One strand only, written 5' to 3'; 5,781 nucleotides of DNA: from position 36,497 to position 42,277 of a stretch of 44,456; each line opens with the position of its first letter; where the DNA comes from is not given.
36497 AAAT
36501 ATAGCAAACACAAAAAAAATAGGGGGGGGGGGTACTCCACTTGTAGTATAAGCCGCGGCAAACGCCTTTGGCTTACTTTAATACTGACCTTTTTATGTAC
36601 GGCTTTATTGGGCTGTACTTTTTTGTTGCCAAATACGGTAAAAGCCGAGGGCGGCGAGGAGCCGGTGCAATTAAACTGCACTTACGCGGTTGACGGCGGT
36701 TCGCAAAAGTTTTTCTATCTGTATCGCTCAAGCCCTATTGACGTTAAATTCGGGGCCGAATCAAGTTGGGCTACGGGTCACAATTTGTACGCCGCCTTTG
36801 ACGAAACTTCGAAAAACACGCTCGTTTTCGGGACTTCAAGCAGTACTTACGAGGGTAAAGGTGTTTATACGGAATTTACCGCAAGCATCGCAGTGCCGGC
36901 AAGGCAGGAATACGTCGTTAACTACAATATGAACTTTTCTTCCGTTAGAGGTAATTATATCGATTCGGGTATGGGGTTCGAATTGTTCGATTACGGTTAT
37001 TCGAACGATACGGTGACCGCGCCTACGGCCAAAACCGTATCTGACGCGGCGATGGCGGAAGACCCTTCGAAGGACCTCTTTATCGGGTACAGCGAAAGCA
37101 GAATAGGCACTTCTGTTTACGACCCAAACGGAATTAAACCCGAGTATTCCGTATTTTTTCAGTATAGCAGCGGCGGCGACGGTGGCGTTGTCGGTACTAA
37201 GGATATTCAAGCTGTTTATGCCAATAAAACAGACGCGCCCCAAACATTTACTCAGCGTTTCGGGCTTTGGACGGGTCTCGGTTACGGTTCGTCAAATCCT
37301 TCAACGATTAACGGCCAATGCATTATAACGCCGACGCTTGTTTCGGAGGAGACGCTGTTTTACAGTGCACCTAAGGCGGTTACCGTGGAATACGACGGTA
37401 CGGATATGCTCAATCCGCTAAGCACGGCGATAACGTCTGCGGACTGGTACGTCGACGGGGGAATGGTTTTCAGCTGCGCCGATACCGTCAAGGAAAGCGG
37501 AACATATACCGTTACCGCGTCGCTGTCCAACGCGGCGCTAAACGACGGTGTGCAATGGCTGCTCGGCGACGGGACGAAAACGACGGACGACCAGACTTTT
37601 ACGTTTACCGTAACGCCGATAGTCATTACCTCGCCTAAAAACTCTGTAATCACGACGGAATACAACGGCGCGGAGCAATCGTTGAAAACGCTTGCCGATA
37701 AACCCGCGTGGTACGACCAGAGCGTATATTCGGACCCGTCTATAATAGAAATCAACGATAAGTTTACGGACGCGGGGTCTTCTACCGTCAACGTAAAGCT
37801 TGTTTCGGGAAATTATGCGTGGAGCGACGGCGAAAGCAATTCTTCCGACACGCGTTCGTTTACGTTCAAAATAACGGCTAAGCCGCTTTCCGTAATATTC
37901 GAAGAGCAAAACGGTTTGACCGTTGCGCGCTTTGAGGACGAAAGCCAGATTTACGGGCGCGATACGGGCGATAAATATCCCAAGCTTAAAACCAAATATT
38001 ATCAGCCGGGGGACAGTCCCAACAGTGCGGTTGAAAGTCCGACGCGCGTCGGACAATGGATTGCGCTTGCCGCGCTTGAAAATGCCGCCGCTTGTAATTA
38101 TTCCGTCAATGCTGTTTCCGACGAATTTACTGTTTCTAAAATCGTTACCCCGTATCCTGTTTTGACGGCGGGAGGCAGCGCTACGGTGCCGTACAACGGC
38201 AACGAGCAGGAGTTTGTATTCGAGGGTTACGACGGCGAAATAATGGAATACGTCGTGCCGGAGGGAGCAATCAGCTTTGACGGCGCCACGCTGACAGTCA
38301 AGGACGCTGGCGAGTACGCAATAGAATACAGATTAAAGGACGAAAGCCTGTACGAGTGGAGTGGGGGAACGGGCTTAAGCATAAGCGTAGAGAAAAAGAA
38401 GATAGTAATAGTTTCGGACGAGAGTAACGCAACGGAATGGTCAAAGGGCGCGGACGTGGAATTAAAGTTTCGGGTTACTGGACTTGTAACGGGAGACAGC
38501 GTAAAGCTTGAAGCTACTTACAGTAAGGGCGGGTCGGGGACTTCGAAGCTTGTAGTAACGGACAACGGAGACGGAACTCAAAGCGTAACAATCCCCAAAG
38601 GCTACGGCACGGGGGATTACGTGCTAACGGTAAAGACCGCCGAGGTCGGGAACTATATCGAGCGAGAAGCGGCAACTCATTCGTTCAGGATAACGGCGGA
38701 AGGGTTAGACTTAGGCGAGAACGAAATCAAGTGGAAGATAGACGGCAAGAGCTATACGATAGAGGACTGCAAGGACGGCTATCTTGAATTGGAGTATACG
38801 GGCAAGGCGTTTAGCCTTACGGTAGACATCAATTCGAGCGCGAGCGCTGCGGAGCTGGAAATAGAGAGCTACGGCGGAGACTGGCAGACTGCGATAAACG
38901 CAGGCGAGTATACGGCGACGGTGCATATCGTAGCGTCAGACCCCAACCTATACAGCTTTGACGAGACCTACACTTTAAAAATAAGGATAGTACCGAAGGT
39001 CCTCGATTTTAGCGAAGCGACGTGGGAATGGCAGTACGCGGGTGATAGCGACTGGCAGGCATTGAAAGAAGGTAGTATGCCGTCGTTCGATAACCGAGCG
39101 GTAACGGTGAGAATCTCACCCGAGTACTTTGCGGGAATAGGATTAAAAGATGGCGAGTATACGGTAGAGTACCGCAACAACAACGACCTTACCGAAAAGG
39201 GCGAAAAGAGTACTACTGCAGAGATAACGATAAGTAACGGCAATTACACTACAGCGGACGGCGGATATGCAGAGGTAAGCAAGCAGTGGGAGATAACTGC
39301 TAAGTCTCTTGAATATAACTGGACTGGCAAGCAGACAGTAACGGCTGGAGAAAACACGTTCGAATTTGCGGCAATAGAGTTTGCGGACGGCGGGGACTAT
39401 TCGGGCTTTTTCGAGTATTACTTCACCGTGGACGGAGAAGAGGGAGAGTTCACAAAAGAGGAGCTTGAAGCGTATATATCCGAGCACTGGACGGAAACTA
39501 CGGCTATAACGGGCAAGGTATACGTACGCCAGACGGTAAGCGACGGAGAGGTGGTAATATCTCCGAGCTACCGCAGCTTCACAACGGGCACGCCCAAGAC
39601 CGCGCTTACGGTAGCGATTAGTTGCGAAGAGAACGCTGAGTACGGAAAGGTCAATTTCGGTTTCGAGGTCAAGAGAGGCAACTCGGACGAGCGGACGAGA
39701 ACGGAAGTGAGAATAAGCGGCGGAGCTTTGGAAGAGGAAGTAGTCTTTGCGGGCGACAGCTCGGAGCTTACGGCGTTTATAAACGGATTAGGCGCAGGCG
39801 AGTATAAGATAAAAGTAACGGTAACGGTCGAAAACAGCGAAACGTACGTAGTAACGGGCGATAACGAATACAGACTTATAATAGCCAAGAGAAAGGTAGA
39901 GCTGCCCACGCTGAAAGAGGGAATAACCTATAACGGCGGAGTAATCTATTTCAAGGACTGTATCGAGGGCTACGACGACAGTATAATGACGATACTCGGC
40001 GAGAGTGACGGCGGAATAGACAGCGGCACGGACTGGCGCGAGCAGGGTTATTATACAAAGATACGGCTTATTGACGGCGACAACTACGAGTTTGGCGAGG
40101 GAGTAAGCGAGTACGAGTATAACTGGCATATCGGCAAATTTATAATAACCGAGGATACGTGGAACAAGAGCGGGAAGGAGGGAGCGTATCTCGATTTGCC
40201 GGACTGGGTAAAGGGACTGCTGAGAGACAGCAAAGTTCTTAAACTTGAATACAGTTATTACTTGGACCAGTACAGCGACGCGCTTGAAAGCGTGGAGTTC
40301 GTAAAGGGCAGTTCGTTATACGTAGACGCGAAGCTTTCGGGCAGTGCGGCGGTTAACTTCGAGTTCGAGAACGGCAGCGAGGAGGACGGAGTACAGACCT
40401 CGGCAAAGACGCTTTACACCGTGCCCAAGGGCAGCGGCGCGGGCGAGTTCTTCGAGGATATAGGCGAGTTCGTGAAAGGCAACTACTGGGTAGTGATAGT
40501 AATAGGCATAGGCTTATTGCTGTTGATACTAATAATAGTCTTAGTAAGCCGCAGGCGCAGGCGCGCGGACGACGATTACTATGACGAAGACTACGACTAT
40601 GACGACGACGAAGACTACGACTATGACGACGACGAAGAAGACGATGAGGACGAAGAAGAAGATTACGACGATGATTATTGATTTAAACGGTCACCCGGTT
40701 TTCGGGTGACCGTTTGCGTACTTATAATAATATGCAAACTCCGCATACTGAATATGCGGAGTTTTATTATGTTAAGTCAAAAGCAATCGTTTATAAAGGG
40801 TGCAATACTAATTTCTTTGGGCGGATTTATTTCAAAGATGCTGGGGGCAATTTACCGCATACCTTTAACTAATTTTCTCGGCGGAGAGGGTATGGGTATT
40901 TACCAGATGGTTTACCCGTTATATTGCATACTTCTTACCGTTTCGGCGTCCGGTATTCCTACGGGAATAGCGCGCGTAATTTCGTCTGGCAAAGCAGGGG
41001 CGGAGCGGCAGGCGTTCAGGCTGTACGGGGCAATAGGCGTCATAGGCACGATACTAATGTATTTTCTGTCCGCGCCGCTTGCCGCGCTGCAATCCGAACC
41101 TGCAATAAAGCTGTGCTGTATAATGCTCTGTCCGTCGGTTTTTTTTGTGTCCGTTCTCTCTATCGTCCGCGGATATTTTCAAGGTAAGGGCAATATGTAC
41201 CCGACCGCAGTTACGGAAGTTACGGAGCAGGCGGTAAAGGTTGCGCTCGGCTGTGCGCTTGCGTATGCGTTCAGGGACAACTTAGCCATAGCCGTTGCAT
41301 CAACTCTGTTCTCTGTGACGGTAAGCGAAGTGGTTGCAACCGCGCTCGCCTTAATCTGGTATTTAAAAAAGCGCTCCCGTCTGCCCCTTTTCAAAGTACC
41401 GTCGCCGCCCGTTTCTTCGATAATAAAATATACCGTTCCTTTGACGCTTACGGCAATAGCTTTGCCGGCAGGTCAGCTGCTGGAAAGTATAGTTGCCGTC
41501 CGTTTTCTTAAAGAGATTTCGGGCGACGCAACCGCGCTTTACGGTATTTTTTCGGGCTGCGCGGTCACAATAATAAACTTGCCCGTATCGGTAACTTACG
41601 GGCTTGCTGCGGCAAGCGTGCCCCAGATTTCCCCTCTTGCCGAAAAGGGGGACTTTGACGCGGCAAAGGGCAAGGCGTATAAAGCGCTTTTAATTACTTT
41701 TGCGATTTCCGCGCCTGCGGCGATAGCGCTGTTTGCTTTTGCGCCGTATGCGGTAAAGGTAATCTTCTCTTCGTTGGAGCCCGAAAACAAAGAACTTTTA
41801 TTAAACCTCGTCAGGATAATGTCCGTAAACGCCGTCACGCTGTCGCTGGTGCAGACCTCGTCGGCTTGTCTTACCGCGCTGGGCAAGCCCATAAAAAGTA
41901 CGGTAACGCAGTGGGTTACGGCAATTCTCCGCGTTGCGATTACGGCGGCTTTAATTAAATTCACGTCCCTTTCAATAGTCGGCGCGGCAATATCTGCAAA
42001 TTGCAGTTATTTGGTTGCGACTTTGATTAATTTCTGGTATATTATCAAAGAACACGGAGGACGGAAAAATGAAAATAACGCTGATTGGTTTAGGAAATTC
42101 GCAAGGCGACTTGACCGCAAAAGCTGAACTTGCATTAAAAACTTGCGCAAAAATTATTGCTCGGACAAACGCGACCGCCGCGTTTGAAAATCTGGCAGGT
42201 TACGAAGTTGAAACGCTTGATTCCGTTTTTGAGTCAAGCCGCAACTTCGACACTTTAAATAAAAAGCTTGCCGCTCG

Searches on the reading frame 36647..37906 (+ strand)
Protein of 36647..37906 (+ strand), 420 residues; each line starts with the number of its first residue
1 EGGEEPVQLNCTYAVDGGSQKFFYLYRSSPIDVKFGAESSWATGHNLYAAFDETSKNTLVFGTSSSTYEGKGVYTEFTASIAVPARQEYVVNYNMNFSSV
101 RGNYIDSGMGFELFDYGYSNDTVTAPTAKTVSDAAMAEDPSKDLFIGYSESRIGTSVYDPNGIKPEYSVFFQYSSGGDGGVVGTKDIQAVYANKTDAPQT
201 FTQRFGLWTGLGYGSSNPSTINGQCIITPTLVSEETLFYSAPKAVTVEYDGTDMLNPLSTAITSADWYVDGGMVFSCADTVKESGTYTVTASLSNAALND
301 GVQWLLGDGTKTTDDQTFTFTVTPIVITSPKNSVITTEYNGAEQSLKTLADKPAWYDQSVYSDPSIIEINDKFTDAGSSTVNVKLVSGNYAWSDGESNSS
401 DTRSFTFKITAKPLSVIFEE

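Call 61: predict_structure(alignment_id=A2)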
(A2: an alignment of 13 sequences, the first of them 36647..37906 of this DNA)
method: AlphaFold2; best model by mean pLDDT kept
length: 420 residues; sequences in the alignment: 13
mean_pLDDT: 74.5   pTM: 0.50
mean pLDDT of the five models: 74.5, 72.8, 72.8, 72.6, 72.5
residues with pLDDT >= 90: 82; 70-90: 210; 50-70: 69; < 50: 59
segments of 3 or more residues with pLDDT < 50: 1-4, 30-44, 122-125, 127-160
pLDDT, mean of each block of 10 residues (from residue 1): 60 73 56 44 64 84 71 80 81 82 65 73 47 36 31 36 57 60 78 75 80 63 87 78 85 73 85 83 85 87 81 90 91 90 89 91 92 89 92 92 93 80
secondary structure, 60 per line:
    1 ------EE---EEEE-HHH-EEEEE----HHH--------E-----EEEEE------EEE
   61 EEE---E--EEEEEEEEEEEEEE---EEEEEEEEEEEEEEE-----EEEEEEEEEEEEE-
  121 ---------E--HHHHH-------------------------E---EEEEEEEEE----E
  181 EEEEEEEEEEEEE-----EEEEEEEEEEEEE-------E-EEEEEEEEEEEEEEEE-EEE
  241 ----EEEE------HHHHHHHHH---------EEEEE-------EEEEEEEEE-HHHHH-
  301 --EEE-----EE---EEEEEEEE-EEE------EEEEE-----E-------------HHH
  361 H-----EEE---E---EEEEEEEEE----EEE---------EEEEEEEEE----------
elements in order: E12-15 E21-25 E47-51 E58-63 E70-83 E87-101 E107-119 H133-137 E167-175 E180-193 E199-211 E221-236 E238-240 E245-248 H255-263 E273-277 E285-293 H295-299 E303-305 E316-323 E325-327 E334-338 H358-361 E367-369 E377-385 E390-392 E402-410
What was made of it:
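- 36647..40483 (+): Extracellular part of the protein: N-terminal beta-jelly-roll domain followed by repeated small beta modules. AlphaFold2 model of residues 1-420, pLDDT 74.5 (call 61).
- On Ig-like / MBG-repeat adhesins of Bacillota: The AF2 model shows small beta modules after the N-terminal jelly roll (call 61).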

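Call 63: fold_search(model_id=the predicted structure, library=pdb)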
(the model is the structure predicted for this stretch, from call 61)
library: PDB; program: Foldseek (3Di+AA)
matches with E <= 10: 1180; with E <= 0.001: 5
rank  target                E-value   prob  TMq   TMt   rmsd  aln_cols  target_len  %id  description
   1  8okh_A                1.4e-05  1.00  0.21  0.42  11.4       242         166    7  Crystal structure of Bdellovibrio bacteriovorus Bd1399 (released 2023-10-25)
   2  8okh_B                3.3e-05  1.00  0.20  0.44  11.6       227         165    8  Crystal structure of Bdellovibrio bacteriovorus Bd1399 (released 2023-10-25)
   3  4mb3                  5.5e-04  1.00  0.20  0.17   8.9       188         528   16  Crystal structure of E153Q mutant of cold-adapted chitinase from Moritella marina (released 2014-03-19)
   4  4hmc                  5.5e-04  1.00  0.19  0.15   9.7       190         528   17  Crystal structure of cold-adapted chitinase from Moritella marina (released 2013-05-01)
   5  2xom_A                5.5e-04  0.98  0.15  0.36  12.8       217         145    7  Atomic resolution structure of TmCBM61 in complex with beta-1,4- galactotriose (released 2010-09-08)
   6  2xon_L                1.0e-03  0.96  0.14  0.33  12.0       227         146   10  Structure of TmCBM61 in complex with beta-1,4-galactotriose at 1.4 A resolution (released 2010-09-08)
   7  7vrp_J                1.1e-03  0.10  0.07  0.07  27.9       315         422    9  Structure of infectious bursal disease virus Gx strain (released 2022-03-30)
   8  8iq9_B                2.0e-03  0.93  0.17  0.14   8.9       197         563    6  Crystal structure of trimeric K2-2 TSP in complex with tetrasaccharide and octasaccharide (released 2024-02-21)
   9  8iqe_B                2.0e-03  0.57  0.13  0.11  11.6       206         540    5  Crystal structure of tetrameric K2-2 TSP (released 2024-02-21)
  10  2zew_A                3.6e-03  0.90  0.15  0.32   9.3       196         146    8  Family 16 Cabohydrate Binding Domain Module 1 (released 2008-03-04)
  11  1qnw_A                3.6e-03  0.25  0.14  0.18  13.6       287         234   12  lectin II from Ulex europaeus (released 1999-11-23)
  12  8iqe_C                4.3e-03  0.60  0.14  0.11  11.3       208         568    7  Crystal structure of tetrameric K2-2 TSP (released 2024-02-21)
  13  8xmz_A                4.8e-03  0.66  0.15  0.32  11.5       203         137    5  Crystal structure of a novel porphyran-binding carbohydrate binding module (released 2024-01-17)
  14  2zex_A                5.0e-03  0.72  0.14  0.30  13.5       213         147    6  Family 16 carbohydrate binding module (released 2008-03-04)
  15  1uun_A                5.0e-03  0.15  0.10  0.19  32.4       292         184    9  Main porin from Mycobacterium smegmatis (MspA) (released 2004-02-26)
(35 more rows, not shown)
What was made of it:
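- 36647..40483 (+): Foldseek best hits are CBM61, CBM16, legume lectins and tailspike domains, with low TM-scores (call 63).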

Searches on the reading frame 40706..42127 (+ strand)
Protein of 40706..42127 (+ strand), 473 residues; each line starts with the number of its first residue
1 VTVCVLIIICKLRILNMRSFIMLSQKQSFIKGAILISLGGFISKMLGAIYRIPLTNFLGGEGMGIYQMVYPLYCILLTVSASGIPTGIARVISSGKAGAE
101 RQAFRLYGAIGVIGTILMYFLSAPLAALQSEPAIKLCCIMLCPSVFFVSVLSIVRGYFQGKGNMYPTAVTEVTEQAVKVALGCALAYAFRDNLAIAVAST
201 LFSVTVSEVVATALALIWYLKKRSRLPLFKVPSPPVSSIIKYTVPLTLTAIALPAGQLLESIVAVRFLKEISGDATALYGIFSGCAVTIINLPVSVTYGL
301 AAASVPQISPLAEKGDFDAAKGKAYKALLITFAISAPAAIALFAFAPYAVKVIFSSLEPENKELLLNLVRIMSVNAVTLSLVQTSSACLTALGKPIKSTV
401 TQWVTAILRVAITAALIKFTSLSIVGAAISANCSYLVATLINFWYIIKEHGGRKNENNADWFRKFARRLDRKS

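Call 8: search_protein_families(library=pfam, proteins=[window:40706-42127:+], max_evalue=0.01)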
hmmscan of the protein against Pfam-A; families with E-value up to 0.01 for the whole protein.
window:40706-42127:+ (473 aa): 4 families
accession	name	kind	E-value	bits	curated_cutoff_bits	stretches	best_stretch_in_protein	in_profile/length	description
PF01943.22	Polysacc_synt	-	1.7e-32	113.4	28.2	2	30-309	2-271/274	Polysaccharide biosynthesis protein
PF03023.19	MurJ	-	4.2e-09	36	27.4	1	114-455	78-408/451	Lipid II flippase MurJ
PF13440.11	Polysacc_synt_3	-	2.5e-08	34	23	1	57-356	5-286/293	Polysaccharide biosynthesis protein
PF01554.23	MatE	-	8.3e-07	29.3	24.9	1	285-412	33-158/161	MatE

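Call 9: search_protein_families(library=ncbifam, proteins=[window:40706-42127:+], max_evalue=0.01)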
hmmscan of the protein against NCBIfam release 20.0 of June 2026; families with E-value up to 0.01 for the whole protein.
window:40706-42127:+ (473 aa): 2 families
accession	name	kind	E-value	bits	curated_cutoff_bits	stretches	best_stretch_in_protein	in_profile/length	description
TIGR02900.1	spore_V_B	equivalog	9e-55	186.3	372.3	1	29-449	1-434/488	stage V sporulation protein B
TIGR00797.1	matE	subfamily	6.6e-08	31.9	147.4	1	288-456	36-203/396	MATE family efflux transporter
